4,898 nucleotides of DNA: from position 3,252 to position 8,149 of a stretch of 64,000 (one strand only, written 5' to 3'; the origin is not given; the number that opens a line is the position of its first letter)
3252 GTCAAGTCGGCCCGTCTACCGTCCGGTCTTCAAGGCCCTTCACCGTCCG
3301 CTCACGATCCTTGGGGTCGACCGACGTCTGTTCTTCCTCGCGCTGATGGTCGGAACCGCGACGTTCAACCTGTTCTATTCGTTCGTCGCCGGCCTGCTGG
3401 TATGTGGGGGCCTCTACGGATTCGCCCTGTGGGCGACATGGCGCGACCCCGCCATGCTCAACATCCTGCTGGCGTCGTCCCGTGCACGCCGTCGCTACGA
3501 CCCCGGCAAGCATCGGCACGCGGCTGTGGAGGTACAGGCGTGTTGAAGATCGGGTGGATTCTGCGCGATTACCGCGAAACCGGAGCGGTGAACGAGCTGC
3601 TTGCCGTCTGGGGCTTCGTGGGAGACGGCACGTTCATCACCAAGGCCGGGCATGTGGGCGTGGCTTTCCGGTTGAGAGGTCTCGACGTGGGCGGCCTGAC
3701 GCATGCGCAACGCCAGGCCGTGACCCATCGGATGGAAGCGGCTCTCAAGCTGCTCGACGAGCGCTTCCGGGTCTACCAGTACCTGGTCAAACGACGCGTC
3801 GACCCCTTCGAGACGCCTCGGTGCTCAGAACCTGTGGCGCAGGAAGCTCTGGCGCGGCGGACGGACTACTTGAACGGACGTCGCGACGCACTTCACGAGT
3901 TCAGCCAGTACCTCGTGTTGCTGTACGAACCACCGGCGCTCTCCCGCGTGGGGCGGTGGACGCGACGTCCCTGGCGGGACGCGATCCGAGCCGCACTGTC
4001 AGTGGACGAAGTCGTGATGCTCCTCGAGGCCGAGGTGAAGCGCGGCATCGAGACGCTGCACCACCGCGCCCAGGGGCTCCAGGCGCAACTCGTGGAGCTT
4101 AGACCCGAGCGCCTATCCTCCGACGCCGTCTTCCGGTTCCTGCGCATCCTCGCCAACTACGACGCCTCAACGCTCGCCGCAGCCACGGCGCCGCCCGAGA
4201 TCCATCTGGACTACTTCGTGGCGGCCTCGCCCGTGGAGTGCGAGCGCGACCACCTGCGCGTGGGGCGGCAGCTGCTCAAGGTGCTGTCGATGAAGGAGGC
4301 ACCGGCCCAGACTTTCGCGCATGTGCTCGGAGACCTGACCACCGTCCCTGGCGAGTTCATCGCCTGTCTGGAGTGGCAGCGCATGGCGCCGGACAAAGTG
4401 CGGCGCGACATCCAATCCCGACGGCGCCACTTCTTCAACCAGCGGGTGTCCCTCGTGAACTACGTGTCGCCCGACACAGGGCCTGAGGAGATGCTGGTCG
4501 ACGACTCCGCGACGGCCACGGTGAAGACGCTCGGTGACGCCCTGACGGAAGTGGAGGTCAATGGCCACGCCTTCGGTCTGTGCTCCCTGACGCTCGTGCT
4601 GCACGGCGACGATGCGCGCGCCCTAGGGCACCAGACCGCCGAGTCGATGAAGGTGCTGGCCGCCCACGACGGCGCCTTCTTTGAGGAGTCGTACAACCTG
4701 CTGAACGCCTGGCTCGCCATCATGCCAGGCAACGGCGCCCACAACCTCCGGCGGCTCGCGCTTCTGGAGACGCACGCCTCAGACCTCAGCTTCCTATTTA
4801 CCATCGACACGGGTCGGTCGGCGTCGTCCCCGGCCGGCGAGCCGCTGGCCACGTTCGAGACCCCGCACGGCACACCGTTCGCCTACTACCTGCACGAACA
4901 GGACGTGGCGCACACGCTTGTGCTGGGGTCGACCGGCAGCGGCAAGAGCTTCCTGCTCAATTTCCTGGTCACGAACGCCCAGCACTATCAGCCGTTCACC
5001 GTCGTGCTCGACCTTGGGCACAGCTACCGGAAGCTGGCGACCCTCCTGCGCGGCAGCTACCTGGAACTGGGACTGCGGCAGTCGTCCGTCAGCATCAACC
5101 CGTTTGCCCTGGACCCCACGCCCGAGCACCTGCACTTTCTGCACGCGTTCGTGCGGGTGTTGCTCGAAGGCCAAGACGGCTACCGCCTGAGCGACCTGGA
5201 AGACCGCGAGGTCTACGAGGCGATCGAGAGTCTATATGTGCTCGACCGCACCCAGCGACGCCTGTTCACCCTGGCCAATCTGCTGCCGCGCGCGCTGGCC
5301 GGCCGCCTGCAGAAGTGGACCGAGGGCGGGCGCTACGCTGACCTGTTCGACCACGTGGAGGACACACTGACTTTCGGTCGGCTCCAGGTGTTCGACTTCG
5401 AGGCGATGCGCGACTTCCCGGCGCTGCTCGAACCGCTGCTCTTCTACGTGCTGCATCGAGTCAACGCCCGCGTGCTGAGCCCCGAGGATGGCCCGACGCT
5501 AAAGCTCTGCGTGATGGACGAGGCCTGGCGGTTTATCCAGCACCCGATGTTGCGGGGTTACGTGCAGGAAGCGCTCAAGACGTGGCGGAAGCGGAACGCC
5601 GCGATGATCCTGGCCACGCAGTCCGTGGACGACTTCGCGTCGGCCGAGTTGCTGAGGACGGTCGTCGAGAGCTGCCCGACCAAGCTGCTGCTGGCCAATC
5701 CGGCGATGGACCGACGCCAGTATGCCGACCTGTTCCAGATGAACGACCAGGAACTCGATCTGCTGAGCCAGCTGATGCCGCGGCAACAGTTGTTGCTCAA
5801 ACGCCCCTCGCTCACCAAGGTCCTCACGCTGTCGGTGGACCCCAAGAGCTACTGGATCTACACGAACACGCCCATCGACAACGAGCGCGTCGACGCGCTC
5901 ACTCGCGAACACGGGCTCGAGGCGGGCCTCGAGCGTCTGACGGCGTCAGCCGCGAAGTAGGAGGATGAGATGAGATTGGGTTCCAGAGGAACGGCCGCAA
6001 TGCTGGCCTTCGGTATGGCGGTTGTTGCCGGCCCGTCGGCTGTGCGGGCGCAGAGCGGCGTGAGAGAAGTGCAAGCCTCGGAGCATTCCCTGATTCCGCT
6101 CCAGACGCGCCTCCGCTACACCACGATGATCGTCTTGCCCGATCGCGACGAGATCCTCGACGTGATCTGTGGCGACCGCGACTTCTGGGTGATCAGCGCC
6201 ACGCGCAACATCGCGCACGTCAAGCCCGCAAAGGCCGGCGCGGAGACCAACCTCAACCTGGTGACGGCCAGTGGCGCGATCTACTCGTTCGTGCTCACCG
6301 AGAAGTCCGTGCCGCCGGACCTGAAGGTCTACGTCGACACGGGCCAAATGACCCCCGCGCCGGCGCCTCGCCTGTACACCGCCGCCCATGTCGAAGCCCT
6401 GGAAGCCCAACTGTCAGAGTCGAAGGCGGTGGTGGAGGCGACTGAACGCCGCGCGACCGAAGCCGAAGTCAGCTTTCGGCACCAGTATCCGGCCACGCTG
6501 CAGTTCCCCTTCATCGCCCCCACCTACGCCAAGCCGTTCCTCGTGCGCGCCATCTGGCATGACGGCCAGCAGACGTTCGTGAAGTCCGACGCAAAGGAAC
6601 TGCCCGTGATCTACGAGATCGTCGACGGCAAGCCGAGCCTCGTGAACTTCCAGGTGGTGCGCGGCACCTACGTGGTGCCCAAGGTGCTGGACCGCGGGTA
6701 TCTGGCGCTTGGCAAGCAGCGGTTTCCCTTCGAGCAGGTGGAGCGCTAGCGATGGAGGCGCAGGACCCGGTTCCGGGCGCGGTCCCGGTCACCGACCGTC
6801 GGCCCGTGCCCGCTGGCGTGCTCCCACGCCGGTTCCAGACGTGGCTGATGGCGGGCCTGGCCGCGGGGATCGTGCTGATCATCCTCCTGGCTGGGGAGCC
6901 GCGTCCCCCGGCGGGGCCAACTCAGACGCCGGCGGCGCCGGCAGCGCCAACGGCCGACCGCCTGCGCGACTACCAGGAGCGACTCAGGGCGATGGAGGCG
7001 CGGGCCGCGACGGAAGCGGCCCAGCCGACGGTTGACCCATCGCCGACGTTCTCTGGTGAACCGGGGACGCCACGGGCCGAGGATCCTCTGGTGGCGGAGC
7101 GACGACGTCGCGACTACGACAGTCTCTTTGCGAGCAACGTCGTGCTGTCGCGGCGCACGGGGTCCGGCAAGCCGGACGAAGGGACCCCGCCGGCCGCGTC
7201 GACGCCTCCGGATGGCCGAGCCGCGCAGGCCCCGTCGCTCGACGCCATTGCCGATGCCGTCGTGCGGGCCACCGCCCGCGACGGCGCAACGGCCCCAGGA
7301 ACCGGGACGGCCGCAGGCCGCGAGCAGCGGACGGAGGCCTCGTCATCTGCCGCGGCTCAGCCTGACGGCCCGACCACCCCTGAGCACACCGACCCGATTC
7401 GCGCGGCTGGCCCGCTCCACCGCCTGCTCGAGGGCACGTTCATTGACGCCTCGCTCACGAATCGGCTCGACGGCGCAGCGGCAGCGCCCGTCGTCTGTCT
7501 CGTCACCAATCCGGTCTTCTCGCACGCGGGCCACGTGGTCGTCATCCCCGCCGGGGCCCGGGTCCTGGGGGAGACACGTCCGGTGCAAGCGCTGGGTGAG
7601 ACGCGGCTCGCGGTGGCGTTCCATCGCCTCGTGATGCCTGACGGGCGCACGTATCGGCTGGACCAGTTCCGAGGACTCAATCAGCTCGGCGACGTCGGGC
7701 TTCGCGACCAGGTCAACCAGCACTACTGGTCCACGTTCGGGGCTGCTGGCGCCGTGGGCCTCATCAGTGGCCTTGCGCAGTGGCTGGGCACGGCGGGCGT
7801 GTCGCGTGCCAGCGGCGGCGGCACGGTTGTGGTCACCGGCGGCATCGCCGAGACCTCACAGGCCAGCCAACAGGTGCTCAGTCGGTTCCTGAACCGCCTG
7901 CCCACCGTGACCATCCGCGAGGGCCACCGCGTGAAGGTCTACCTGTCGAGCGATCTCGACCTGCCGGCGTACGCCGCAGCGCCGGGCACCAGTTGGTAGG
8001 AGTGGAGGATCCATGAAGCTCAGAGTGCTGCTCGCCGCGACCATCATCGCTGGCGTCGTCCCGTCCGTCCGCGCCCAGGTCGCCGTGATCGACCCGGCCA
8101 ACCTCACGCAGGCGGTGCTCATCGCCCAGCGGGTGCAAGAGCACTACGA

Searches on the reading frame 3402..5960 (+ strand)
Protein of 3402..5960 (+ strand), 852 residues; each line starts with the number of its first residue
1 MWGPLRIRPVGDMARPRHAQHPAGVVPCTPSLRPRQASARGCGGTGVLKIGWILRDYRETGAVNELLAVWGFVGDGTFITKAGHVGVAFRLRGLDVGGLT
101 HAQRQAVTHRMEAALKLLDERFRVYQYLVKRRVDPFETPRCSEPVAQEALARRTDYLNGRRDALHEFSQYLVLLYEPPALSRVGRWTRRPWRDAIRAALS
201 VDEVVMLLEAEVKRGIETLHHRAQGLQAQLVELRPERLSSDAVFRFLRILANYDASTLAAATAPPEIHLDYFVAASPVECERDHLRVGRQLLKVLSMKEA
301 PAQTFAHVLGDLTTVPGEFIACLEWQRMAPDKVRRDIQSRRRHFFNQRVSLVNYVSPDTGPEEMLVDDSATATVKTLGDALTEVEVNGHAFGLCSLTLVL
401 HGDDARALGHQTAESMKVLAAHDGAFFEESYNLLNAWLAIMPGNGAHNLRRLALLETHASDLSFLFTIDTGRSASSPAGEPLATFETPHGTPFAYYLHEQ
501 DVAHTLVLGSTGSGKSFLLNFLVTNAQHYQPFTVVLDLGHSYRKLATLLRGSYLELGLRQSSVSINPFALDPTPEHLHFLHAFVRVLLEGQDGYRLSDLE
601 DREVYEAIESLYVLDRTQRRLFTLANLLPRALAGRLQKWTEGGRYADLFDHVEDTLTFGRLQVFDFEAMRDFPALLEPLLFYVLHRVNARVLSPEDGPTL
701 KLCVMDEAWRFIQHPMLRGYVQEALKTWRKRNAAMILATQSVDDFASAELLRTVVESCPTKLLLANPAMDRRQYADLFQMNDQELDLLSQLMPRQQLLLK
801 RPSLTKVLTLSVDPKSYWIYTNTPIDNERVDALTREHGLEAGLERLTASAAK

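Call 54: search_protein_families(library=pfam, proteins=[window:3402-5960:+], max_evalue=0.001)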
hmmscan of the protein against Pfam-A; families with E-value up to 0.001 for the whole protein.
window:3402-5960:+ (852 aa): 7 families
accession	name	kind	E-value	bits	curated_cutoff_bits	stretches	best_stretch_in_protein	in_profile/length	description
PF19044.6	P-loop_TraG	-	2.1e-24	86.4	25.8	2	635-787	187-341/413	TraG P-loop domain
PF12846.13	AAA_10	-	8.3e-08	32.1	27.5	0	694-749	235-290/362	AAA-like domain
PF03135.19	CagE_TrbE_VirB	-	1.4e-06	28.9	21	0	366-450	120-204/204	CagE, TrbE, VirB family, component of type IV transporter system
PF10412.15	TrwB_AAD_bind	-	2.9e-05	23.6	20.5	0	498-539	11-52/387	Type IV secretion-system coupling protein DNA-binding domain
PF01580.24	FtsK_SpoIIIE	-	5e-05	23.3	24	1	495-534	31-72/221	FtsK/SpoIIIE family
PF01935.23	DUF87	-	9.7e-05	23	23.2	1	504-640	25-128/220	Helicase HerA, central domain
PF13401.12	AAA_22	-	0.00058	20.6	27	0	504-573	7-65/130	AAA domain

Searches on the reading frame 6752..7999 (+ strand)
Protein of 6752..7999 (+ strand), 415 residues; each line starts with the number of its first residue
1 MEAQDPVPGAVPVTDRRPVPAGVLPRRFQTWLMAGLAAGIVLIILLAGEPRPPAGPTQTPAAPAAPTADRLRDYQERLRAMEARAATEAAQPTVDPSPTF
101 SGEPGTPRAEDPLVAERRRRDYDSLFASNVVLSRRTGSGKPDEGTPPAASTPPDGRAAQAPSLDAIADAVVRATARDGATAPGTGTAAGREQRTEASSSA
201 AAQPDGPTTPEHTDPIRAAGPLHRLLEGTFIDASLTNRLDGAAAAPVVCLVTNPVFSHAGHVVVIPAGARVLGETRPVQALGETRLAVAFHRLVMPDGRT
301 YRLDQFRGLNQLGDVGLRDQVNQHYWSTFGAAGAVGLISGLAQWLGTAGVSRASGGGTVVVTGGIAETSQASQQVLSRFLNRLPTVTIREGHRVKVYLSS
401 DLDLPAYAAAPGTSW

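Call 54: search_protein_families(library=pfam, proteins=[window:6752-7999:+], max_evalue=0.001)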
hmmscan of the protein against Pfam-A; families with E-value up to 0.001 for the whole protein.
window:6752-7999:+ (415 aa): 1 family
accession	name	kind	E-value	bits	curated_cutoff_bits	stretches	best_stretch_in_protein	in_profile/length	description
PF03743.19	TrbI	-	4.3e-42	144.5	35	1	225-404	2-188/188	Bacterial conjugation TrbI-like protein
